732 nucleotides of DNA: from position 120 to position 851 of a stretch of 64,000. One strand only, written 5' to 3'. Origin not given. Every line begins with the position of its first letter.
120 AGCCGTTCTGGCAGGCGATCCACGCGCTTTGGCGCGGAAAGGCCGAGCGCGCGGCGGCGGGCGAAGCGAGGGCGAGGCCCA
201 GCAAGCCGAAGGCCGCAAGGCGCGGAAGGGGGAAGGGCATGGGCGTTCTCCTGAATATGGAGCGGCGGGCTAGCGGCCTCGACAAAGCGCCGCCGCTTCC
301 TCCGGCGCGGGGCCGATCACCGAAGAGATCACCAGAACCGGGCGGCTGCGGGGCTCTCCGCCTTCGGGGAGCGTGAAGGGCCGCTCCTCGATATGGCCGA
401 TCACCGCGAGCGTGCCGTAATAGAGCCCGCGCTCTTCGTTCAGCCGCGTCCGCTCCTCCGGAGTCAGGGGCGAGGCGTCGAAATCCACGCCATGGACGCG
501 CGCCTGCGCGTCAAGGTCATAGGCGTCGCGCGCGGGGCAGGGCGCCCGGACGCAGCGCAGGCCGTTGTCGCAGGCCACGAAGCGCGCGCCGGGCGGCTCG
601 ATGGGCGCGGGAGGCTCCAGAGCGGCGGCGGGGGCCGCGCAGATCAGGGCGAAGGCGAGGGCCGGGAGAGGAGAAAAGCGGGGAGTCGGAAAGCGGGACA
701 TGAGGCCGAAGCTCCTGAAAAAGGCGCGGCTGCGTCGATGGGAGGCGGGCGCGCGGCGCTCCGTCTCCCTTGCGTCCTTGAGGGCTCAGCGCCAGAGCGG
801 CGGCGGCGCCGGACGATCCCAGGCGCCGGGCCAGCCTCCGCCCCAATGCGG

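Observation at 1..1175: Three tandem secreted small proteins sharing a C-V-[RK]-A-P-C core, one with GGGW repeats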

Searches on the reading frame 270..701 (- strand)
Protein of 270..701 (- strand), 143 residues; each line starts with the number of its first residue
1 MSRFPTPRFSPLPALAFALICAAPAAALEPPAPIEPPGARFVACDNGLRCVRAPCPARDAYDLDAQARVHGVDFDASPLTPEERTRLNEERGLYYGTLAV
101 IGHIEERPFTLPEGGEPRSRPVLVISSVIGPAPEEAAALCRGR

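Call 4: search_protein_families(library=pfam, proteins=[window:270-701:-], max_evalue=10)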
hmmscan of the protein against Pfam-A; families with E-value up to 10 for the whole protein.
window:270-701:- (143 aa): 1 family
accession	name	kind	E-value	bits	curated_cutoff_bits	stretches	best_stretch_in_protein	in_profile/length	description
PF20533.3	DUF6748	-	0.00092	19.4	27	1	36-86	102-154/196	Domain of unknown function (DUF6748)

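Call 5: search_protein_families(library=ncbifam, proteins=[window:270-701:-], max_evalue=10)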
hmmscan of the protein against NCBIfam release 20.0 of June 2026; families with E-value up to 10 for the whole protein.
window:270-701:- (143 aa): 0 families

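Call 8: find_homologous_proteins(query=window:270-701:-, max_evalue=0.001)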
Query window:270-701:- (143 aa): 8 proteins with E <= 0.001 among 127 candidates.
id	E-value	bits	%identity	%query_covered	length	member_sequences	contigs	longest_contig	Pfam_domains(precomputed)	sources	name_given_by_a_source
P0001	3.6e-88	311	100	100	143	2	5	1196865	-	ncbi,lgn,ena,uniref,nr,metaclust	ncbi:hypothetical protein [Neomegalonema perideroedes]|uniref:hypothetical protein n=1 Tax=Neomegalo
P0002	1.1e-60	222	77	85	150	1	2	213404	-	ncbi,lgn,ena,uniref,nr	ncbi:hypothetical protein [Neomegalonema sp.]|uniref:hypothetical protein n=1 Tax=Neomegalonema sp. 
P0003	1.1e-60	222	76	94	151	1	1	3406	-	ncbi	-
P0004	1.9e-32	131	55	79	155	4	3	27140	-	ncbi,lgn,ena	-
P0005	1.3e-30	125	52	94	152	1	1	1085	PF20533.4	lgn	-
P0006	1.4e-25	108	50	89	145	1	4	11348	-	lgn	-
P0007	2.4e-14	72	41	81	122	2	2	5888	-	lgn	-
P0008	3.8e-13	68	39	75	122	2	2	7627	PF20533.4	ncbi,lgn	-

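Call 10: find_encoding_contigs(protein=P0001, flank=10000, max_places=4)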
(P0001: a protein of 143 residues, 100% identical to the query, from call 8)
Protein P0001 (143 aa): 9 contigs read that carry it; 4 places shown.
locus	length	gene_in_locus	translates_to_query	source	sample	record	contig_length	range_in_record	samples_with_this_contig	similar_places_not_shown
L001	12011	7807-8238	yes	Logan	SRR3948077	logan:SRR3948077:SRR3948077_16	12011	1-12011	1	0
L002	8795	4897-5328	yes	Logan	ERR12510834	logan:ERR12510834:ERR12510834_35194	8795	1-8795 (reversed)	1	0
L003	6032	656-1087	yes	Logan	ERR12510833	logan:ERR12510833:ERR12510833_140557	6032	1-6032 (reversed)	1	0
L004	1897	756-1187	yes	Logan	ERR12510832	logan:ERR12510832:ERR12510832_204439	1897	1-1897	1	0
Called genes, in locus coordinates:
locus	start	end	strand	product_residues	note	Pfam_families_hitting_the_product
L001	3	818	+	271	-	?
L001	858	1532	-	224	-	-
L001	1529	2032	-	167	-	-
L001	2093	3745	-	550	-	PF01935:DUF87 (weak), PF05872:HerA_C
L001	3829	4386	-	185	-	PF13302:Acetyltransf_3, PF00583:Acetyltransf_1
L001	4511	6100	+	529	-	PF01921:tRNA-synt_1f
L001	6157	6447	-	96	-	-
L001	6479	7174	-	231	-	PF02798:GST_N, PF13417:GST_N_3, PF13409:GST_N_2, PF00043:GST_C (weak), PF13410:GST_C_2 (weak)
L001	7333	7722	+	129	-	-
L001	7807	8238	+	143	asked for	-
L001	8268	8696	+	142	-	PF20533:DUF6748 (weak)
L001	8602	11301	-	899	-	PF00512:HisKA, PF02518:HATPase_c, PF00072:Response_reg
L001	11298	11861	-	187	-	PF00174:Oxidored_molyb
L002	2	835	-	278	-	?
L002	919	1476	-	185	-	PF13302:Acetyltransf_3, PF00583:Acetyltransf_1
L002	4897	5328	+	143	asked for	-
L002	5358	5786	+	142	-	PF20533:DUF6748 (weak)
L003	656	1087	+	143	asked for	-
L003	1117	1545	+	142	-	PF20533:DUF6748 (weak)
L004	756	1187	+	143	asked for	-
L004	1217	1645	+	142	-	PF20533:DUF6748 (weak)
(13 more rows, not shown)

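Call 14: find_encoding_contigs(protein=P0004, flank=8000, max_places=3)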
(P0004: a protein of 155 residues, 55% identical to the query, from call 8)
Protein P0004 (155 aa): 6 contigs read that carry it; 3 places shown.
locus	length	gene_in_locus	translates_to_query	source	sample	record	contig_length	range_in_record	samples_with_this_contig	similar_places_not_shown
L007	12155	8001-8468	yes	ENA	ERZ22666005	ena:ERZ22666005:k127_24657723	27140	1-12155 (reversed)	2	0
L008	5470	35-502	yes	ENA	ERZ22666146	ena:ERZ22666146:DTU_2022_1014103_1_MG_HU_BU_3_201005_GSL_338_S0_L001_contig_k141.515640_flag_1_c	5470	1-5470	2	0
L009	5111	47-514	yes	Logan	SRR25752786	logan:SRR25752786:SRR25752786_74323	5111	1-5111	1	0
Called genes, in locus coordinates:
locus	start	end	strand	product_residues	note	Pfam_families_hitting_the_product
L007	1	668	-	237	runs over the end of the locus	-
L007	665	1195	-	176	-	-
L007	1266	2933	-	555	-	PF01935:DUF87 (weak), PF05872:HerA_C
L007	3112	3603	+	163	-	-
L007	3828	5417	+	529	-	PF01921:tRNA-synt_1f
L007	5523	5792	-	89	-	-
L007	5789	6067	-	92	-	-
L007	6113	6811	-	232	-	PF02798:GST_N, PF13417:GST_N_3, PF13409:GST_N_2, PF00043:GST_C (weak), PF13410:GST_C_2 (weak)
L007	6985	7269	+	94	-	-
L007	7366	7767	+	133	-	-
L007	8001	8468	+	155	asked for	-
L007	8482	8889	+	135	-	-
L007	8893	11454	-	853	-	PF00512:HisKA, PF02518:HATPase_c, PF00072:Response_reg, PF01627:Hpt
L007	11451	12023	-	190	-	PF00174:Oxidored_molyb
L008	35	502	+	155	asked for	-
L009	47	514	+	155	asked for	-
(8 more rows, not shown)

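Call 15: find_encoding_contigs(protein=P0006, flank=8000, max_places=3)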
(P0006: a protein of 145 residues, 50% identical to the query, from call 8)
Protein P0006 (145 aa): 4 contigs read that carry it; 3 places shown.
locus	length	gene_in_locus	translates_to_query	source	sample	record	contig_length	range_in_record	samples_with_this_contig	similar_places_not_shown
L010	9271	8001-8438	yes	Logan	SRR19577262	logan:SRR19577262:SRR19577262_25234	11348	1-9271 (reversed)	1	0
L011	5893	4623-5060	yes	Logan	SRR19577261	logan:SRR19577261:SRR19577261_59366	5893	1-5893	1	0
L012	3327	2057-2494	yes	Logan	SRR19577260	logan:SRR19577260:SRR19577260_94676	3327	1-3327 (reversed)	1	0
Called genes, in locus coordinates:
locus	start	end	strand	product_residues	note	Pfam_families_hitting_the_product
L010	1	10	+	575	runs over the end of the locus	PF19425:Csd3_N2, PF01551:Peptidase_M23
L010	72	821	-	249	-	-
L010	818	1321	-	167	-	-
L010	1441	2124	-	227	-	-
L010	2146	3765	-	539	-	PF01935:DUF87 (weak), PF05872:HerA_C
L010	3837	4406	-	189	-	PF13302:Acetyltransf_3, PF00583:Acetyltransf_1 (weak)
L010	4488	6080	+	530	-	PF01921:tRNA-synt_1f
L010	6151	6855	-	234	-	PF02798:GST_N, PF13409:GST_N_2, PF13417:GST_N_3, PF00043:GST_C (weak), PF13410:GST_C_2 (weak)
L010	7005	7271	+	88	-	-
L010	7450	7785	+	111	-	-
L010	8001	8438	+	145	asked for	-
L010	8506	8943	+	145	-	-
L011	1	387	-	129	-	?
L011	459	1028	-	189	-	PF13302:Acetyltransf_3, PF00583:Acetyltransf_1 (weak)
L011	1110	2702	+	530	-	PF01921:tRNA-synt_1f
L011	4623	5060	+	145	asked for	-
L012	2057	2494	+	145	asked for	-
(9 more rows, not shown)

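Call 16: find_encoding_contigs(protein=P0008, flank=8000, max_places=3)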
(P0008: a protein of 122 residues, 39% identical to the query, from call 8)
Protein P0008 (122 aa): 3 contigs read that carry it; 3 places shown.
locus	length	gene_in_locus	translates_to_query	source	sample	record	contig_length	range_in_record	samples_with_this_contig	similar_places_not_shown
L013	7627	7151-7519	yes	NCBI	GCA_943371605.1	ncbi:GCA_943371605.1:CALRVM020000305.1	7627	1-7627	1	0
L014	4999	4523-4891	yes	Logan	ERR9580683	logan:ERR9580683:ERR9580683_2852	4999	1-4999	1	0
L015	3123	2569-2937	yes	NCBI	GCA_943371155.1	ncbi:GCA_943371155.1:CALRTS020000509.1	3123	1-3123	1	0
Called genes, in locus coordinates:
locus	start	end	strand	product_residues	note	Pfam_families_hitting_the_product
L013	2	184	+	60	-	?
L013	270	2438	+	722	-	PF13506:Glyco_transf_21, PF00535:Glycos_transf_2, PF13641:Glyco_tranf_2_3, PF13632:Glyco_trans_2_3, PF03552:Cellulose_synt, PF07238:PilZ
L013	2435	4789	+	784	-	PF03170:CBM_BcsB_1st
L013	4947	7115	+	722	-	-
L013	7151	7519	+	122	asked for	PF20533:DUF6748 (weak)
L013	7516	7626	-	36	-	?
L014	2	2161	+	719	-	?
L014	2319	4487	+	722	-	-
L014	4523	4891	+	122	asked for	PF20533:DUF6748 (weak)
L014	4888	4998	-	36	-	?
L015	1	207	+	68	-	?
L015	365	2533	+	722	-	-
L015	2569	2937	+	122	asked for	PF20533:DUF6748 (weak)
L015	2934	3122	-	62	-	?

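Call 17: find_encoding_contigs(protein=P0002, flank=8000, max_places=3)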
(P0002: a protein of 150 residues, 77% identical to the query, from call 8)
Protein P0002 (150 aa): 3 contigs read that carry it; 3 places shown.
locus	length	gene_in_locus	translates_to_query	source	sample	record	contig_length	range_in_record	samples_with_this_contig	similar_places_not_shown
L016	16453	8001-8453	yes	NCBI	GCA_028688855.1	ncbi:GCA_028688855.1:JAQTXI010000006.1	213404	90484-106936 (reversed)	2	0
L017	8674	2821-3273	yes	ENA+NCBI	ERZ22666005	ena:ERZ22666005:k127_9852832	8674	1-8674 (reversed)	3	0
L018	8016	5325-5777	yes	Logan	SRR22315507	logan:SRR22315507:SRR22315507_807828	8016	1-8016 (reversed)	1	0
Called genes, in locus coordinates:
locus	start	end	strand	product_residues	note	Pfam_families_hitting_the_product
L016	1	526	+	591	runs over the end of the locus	PF19425:Csd3_N2, PF01551:Peptidase_M23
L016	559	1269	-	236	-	-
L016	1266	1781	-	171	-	-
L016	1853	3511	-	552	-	PF05872:HerA_C, PF01935:DUF87 (weak)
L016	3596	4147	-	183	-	PF13302:Acetyltransf_3, PF00583:Acetyltransf_1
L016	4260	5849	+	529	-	PF01921:tRNA-synt_1f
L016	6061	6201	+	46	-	-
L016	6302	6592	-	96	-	-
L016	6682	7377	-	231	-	PF02798:GST_N, PF13417:GST_N_3, PF13409:GST_N_2, PF00043:GST_C (weak), PF13410:GST_C_2 (weak)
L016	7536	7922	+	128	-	-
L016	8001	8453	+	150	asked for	-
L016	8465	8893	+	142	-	PF20533:DUF6748 (weak)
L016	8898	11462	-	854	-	PF00512:HisKA, PF02518:HATPase_c, PF00072:Response_reg, PF01627:Hpt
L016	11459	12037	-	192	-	PF00174:Oxidored_molyb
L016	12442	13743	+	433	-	PF08240:ADH_N, PF00107:ADH_zinc_N, PF13602:ADH_zinc_N_2 (weak)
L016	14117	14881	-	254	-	-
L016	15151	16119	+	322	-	-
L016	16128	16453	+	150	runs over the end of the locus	-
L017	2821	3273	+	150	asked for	-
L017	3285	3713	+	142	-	PF20533:DUF6748 (faint)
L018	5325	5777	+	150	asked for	-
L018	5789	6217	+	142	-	PF20533:DUF6748 (weak)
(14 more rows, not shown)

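Call 21: find_homologous_proteins(query=A1, max_evalue=0.001)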
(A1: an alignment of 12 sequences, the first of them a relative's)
Query A1 (12 sequences) (143 aa, profile of the alignment): 80 proteins with E <= 0.001 among 8000 candidates.
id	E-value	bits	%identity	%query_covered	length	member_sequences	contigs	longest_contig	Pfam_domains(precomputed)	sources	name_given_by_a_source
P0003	2.8e-54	200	76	94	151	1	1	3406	-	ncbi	-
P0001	2.8e-52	194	100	100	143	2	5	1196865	-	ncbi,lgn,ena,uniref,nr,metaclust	ncbi:hypothetical protein [Neomegalonema perideroedes]|uniref:hypothetical protein n=1 Tax=Neomegalo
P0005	2.8e-50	187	52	94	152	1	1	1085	PF20533.4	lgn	-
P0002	3.3e-50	187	77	85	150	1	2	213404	-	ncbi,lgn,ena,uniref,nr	ncbi:hypothetical protein [Neomegalonema sp.]|uniref:hypothetical protein n=1 Tax=Neomegalonema sp. 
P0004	2.0e-49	185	55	79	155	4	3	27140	-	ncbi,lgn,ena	-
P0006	1.3e-47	179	50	89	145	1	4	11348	-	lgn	-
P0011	2.4e-47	178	36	66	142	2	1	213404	PF20533.4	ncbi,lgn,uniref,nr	ncbi:DUF6748 domain-containing protein [Neomegalonema sp.]|uniref:DUF6748 domain-containing protein 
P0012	3.6e-47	177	36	97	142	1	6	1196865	PF20533.4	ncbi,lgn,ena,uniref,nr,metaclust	ncbi:DUF6748 domain-containing protein [Neomegalonema perideroedes]|uniref:DUF6748 domain-containing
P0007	4.2e-44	167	41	81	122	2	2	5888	-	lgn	-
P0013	1.3e-43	166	34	73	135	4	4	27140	-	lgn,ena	-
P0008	1.8e-43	165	39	75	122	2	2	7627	PF20533.4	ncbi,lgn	-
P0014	3.2e-42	161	39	89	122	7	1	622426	PF20533.4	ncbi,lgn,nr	ncbi:hypothetical protein [Shinella lacus]|nr:hypothetical protein [Shinella lacus]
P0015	1.6e-40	156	40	89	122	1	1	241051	-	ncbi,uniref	ncbi:hypothetical protein J2Y63_004490 [Shinella sp. BE166]|uniref:hypothetical protein n=1 Tax=Shin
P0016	1.9e-40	156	40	75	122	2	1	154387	-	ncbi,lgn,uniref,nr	ncbi:MAG TPA: hypothetical protein VGN93_27655 [Shinella sp.]|uniref:hypothetical protein n=1 Tax=Sh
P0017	5.2e-40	154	41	67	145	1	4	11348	-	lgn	-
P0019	3.4e-38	148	39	77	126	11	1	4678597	-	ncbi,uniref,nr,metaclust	ncbi:hypothetical protein [Shinella sp. HZN7]|uniref:hypothetical protein n=1 Tax=Shinella sp. (stra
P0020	6.9e-38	147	41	73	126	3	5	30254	-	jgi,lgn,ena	-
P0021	1.1e-37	147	38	91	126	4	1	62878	-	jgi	jgi:hypothetical protein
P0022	2.3e-37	146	42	72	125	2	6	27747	-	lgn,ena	-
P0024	9.9e-37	144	40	94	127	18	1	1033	-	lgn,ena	-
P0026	2.8e-36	142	37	94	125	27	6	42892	-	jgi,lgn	jgi:hypothetical protein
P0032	2.9e-33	132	39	71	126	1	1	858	PF20533.4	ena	-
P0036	1.0e-29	121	37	64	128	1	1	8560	PF20533.4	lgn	-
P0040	2.1e-27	113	36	48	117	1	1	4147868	-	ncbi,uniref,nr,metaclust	ncbi:hypothetical protein [Sinorhizobium sp. RAC02]|uniref:hypothetical protein n=1 Tax=Sinorhizobiu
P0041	1.1e-26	111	35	68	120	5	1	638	PF20533.4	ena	-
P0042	2.8e-26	110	41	46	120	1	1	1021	PF20533.4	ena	-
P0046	1.8e-25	107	38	83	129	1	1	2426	PF20533.4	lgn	-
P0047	3.2e-25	106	34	82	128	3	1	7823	PF20533.4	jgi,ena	jgi:hypothetical protein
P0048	3.6e-25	106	38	71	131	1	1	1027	PF20533.4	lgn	-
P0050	9.3e-25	105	37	85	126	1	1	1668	PF20533.4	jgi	jgi:hypothetical protein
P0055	1.3e-22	98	30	87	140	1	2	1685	PF20533.4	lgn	-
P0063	2.5e-21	94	36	71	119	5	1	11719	PF20533.4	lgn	-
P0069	1.3e-17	82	38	72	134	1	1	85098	-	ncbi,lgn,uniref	ncbi:hypothetical protein [Bosea sp. 2RAB26]|uniref:hypothetical protein n=1 Tax=Bosea sp. 2RAB26 Ta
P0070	4.5e-17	80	39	71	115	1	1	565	PF20533.4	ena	-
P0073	1.2e-9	56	33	67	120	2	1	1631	PF20533.4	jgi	jgi:hypothetical protein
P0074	2.1e-9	55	30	86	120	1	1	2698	PF20533.4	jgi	jgi:hypothetical protein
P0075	4.5e-6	44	30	48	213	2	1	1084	PF20533.4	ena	-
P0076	1.3e-5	43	35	46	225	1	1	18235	PF20533.4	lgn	-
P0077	1.5e-5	43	28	63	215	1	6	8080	PF20533.4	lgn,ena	-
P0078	1.3e-4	40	39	41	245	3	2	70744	PF20533.4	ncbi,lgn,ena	-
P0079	2.5e-4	39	34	45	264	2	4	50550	PF20533.4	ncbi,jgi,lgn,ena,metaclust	metaclust:\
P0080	6.8e-4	37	68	13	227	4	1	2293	PF20533.4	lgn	-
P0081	7.6e-4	37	35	63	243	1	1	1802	PF20533.4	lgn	-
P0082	8.7e-4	37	28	45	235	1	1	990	PF20533.4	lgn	-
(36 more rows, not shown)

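Call 31: predict_structure(alignment_id=A2)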
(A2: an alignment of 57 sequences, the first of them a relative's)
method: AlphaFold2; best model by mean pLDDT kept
length: 143 residues; sequences in the alignment: 57
mean_pLDDT: 85.1   pTM: 0.70
mean pLDDT of the five models: 85.1, 83.7, 83.4, 83.3, 83.0
residues with pLDDT >= 90: 87; 70-90: 21; 50-70: 35; < 50: 0
segments of 3 or more residues with pLDDT < 50: none
pLDDT, mean of each block of 10 residues (from residue 1): 63 59 63 76 88 81 96 96 96 95 95 91 97 96 82
secondary structure, 60 per line:
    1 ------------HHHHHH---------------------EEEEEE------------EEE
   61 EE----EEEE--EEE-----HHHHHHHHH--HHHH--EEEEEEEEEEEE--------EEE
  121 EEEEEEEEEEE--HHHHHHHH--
elements in order: H13-18 E40-45 E58-62 E67-70 E73-75 H81-89 H92-95 E98-109 E118-131 H134-141

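Call 37: search_protein_families(library=pfam, proteins=[P0078, P0076], max_evalue=1)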
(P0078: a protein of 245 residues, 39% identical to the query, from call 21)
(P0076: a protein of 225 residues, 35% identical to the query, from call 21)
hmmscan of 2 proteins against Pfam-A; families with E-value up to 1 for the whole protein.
P0078 (245 aa): 1 family
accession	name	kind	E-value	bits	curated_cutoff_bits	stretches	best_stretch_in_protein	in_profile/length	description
PF20533.3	DUF6748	-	3.1e-35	122.1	27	1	48-222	1-172/196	Domain of unknown function (DUF6748)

P0076 (225 aa): 2 families
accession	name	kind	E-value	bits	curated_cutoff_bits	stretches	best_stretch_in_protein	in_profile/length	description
PF20533.3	DUF6748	-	6.1e-28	98.3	27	1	51-209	21-180/196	Domain of unknown function (DUF6748)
PF13897.11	GOLD_2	-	0.08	13.7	28.4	1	121-149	101-129/140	Golgi-dynamics membrane-trafficking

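Call 39: search_protein_representatives(alignment_id=A2)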
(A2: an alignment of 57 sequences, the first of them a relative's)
Query: 57 sequences, 127 profile positions. Proteins with E-value up to 0.001 (for the whole library): 306; up to 1e-10: 78; up to 1e-30: 13. The best 150 are listed.
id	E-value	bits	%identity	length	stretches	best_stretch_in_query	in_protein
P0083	8.3e-41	154.7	-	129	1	3-126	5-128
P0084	1.5e-39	150.7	-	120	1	6-126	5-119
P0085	5.8e-38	145.5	-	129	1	7-126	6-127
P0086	1.8e-36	140.7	-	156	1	7-126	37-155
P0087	4.3e-34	133.0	-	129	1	9-126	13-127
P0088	2.7e-33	130.4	-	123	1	10-126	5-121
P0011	3.3e-33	130.1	-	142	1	4-126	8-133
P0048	3.5e-33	130.1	-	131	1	5-126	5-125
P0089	4.0e-33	129.9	-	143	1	9-126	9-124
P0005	1.2e-32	128.3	-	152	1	1-126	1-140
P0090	2.4e-32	127.3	-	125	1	2-126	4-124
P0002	6.2e-32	126.0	-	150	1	6-126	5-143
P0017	7.2e-31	122.6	-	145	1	3-127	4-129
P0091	5.5e-30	119.7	-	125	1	5-125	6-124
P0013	3.8e-29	117.0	-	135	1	9-126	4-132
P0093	1.8e-28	114.8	-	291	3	17-104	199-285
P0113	1.1e-21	92.9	-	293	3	12-95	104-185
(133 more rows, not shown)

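Call 42: find_encoding_contigs(protein=P0019, flank=8000, max_places=1)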
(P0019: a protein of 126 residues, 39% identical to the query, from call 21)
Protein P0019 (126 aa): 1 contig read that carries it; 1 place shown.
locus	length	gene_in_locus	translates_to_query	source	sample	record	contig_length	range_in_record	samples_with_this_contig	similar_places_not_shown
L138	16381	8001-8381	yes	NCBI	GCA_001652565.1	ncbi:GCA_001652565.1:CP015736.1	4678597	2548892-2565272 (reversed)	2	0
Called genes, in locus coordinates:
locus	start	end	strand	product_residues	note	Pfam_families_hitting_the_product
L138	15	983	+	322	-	PF17038:CBP_BcsN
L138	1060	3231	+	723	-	PF13506:Glyco_transf_21, PF00535:Glycos_transf_2, PF13641:Glyco_tranf_2_3, PF13632:Glyco_trans_2_3, PF03552:Cellulose_synt, PF07238:PilZ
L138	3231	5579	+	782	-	PF03170:CBM_BcsB_1st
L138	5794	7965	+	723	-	PF13424:TPR_12 (faint)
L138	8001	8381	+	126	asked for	-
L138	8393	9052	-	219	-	PF02798:GST_N, PF13417:GST_N_3, PF13409:GST_N_2 (weak), PF00043:GST_C (weak), PF13410:GST_C_2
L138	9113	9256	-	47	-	-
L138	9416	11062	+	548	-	PF08019:EptA_B_N, PF00884:Sulfatase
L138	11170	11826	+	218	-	PF00072:Response_reg, PF00486:Trans_reg_C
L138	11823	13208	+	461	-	PF26769:HAMP_PhoQ (weak), PF00512:HisKA, PF02518:HATPase_c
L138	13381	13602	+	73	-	-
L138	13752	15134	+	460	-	PF00072:Response_reg, PF00158:Sigma54_activat, PF14532:Sigma54_activ_2, PF01078:Mg_chelatase (faint), PF07726:AAA_3 (weak), PF07728:AAA_5, PF25601:AAA_lid_14, PF02954:HTH_8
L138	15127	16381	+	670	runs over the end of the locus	PF17203:sCache_3_2 (faint), PF17201:Cache_3-Cache_2, PF17202:sCache_3_3, PF00672:HAMP (weak), PF00512:HisKA, PF02518:HATPase_c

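Call 43: find_encoding_contigs(protein=P0040, flank=8000, max_places=1)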
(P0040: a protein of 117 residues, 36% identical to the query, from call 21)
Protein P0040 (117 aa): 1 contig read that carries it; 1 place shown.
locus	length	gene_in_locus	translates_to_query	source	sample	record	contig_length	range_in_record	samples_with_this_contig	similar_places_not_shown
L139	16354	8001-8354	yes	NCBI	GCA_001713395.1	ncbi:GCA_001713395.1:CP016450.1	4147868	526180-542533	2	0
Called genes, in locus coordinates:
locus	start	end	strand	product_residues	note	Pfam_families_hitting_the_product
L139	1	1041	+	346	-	PF17038:CBP_BcsN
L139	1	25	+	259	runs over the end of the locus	PF00072:Response_reg, PF04397:LytTR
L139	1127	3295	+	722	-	PF13506:Glyco_transf_21, PF00535:Glycos_transf_2, PF13641:Glyco_tranf_2_3, PF13632:Glyco_trans_2_3, PF03552:Cellulose_synt, PF07238:PilZ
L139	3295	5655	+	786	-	PF03170:CBM_BcsB_1st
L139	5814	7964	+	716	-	PF07719:TPR_2 (faint)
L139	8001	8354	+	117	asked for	-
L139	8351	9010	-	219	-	PF02798:GST_N, PF13417:GST_N_3, PF13409:GST_N_2, PF00043:GST_C, PF13410:GST_C_2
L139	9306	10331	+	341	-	PF13531:SBP_bac_11, PF01547:SBP_bac_1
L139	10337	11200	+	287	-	PF00528:BPD_transp_1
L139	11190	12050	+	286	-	PF00528:BPD_transp_1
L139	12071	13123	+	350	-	PF00005:ABC_tran, PF02463:SMC_N (weak), PF13304:AAA_21 (weak), PF12857:TOBE_3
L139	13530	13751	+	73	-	-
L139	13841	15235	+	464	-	PF00072:Response_reg, PF00158:Sigma54_activat, PF14532:Sigma54_activ_2, PF01078:Mg_chelatase (faint), PF07724:AAA_2 (weak), PF07728:AAA_5, PF25601:AAA_lid_14, PF02954:HTH_8, +1 more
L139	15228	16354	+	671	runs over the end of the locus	PF17203:sCache_3_2 (faint), PF17201:Cache_3-Cache_2, PF17202:sCache_3_3, PF00672:HAMP (weak), PF00512:HisKA, PF02518:HATPase_c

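Call 44: find_encoding_contigs(protein=P0069, flank=8000, max_places=1)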
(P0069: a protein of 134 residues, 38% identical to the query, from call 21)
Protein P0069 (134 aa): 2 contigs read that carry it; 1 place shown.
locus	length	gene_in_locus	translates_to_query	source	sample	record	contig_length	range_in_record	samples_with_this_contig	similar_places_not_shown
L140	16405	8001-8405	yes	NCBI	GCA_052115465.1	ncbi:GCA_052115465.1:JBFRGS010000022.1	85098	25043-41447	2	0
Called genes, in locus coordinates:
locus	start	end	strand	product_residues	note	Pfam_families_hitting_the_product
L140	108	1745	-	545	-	PF12729:4HB_MCP_1, PF00672:HAMP, PF00015:MCPsignal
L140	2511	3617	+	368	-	PF25919:BSH_CusB (faint), PF25917:BSH_RND, PF25984:BSH_YknX (faint), PF25944:Beta-barrel_RND, PF25967:RND-MFP_C (weak), PF25989:YknX_C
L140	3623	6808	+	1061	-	PF00873:ACR_tran, PF03176:MMPL (weak), PF02355:SecD_SecF_C (faint)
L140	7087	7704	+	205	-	-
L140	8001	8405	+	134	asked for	-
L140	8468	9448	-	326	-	PF03009:GDPD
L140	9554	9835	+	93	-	-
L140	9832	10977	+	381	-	PF01381:HTH_3 (weak), PF00912:Transgly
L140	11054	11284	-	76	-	-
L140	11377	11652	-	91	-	PF07238:PilZ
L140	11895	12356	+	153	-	-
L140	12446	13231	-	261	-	-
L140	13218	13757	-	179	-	PF04542:Sigma70_r2, PF08281:Sigma70_r4_2, PF04545:Sigma70_r4 (weak)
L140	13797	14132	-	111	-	PF13473:Cupredoxin_1, PF00127:Copper-bind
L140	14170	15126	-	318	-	PF00149:Metallophos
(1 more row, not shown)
